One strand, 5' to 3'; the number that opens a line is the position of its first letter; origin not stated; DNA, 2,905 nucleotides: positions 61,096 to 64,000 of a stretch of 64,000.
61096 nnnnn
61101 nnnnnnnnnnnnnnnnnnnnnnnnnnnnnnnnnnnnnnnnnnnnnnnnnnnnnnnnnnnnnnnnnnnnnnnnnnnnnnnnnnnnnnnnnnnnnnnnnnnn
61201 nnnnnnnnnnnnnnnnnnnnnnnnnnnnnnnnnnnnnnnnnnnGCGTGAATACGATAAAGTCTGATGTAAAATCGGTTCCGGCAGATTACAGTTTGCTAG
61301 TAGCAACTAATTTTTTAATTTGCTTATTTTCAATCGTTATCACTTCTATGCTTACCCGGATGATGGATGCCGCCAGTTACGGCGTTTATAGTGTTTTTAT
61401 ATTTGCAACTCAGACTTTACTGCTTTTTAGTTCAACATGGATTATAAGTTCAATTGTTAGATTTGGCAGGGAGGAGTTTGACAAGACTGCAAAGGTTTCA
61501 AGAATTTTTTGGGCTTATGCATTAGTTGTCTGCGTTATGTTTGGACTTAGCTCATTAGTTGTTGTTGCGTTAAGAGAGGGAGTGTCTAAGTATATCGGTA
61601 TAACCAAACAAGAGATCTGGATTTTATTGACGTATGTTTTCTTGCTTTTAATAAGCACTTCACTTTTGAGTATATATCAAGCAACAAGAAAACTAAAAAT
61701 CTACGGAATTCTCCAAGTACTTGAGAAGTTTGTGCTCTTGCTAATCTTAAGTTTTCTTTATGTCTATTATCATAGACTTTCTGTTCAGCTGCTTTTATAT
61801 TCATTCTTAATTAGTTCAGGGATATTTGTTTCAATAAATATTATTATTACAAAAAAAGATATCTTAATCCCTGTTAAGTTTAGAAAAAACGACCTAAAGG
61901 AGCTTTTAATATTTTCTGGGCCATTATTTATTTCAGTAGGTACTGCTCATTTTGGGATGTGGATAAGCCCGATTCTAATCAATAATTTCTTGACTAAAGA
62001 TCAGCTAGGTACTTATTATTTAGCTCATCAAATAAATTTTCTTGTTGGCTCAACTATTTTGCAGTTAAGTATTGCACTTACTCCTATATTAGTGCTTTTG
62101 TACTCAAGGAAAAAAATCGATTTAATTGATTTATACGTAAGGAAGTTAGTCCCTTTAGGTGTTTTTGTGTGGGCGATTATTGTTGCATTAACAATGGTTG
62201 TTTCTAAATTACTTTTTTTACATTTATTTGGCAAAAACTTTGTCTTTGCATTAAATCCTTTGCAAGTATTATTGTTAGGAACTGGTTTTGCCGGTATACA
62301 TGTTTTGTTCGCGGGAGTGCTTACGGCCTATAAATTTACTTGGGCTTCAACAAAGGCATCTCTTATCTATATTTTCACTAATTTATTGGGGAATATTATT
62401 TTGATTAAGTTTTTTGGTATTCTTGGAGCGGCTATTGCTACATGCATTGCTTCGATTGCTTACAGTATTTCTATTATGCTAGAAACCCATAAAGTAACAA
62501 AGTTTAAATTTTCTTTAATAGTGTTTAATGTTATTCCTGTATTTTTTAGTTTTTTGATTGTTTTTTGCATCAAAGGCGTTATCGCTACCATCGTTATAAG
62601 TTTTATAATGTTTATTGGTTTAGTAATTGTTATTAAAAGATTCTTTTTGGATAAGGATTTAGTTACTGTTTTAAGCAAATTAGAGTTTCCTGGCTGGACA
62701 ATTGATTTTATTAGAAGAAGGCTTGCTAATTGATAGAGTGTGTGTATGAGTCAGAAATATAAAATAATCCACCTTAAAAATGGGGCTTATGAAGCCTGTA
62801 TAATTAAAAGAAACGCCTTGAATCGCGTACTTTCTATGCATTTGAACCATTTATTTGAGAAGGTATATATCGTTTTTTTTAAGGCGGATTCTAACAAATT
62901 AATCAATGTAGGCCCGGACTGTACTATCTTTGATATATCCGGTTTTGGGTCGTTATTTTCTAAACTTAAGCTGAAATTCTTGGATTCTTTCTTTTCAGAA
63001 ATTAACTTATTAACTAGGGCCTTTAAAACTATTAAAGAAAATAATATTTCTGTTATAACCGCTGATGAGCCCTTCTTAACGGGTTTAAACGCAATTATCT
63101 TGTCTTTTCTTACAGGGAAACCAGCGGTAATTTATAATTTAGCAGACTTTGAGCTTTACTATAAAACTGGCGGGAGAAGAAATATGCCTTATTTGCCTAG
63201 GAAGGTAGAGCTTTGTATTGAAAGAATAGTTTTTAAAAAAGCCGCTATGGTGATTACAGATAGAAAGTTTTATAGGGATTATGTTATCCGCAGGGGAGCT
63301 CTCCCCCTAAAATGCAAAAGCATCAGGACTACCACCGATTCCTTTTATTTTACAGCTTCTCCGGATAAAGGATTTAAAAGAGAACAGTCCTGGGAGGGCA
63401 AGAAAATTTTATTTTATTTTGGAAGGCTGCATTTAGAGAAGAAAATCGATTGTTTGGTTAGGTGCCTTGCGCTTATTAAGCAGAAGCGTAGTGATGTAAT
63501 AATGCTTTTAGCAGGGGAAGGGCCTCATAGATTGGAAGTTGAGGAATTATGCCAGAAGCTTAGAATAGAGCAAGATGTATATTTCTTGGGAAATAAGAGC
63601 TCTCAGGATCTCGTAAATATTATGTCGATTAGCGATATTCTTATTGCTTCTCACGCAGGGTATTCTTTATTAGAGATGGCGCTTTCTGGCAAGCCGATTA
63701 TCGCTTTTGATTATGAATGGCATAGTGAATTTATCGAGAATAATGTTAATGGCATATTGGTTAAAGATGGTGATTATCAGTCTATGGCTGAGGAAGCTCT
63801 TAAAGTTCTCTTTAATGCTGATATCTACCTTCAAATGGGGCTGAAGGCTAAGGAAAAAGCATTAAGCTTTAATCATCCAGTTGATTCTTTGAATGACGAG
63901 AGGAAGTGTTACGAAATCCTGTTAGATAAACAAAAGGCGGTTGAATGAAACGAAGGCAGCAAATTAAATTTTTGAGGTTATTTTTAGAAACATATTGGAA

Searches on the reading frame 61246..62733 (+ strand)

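Call 73: search_protein_families(library=pfam, proteins=[window:61246-62733:+], max_evalue=0.01)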
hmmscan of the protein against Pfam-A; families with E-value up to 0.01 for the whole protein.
window:61246-62733:+ (495 aa): 3 families
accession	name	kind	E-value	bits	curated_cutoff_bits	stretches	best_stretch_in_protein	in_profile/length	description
PF01943.22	Polysacc_synt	-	3.5e-11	43.5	28.2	1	16-282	6-270/274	Polysaccharide biosynthesis protein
PF13440.11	Polysacc_synt_3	-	6.1e-08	32.7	23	1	36-332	2-288/293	Polysaccharide biosynthesis protein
PF01554.23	MatE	-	0.00054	20.1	24.9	1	235-384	10-160/161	MatE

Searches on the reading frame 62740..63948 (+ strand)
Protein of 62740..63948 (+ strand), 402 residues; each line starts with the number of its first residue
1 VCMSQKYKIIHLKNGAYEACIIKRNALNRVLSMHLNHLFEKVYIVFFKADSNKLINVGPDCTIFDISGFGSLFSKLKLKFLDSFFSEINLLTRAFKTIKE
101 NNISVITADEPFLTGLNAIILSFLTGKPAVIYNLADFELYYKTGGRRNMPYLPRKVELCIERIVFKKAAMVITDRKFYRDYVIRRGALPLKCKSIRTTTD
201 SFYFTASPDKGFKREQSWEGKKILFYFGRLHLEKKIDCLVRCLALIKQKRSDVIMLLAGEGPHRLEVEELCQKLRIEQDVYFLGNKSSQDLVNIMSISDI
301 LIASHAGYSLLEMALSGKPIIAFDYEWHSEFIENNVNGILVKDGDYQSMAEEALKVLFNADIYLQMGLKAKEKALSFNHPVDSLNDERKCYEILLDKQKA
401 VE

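Call 73: search_protein_families(library=pfam, proteins=[window:62740-63948:+], max_evalue=0.01)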
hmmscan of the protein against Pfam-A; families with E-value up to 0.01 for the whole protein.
window:62740-63948:+ (402 aa): 2 families
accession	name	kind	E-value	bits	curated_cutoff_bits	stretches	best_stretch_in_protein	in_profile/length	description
PF00534.26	Glycos_transf_1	-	1e-27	97.2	26.4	1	214-372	8-171/172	Glycosyl transferases group 1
PF13692.12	Glyco_trans_1_4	-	6.4e-21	75.5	27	1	222-357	2-140/142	Glycosyl transferases group 1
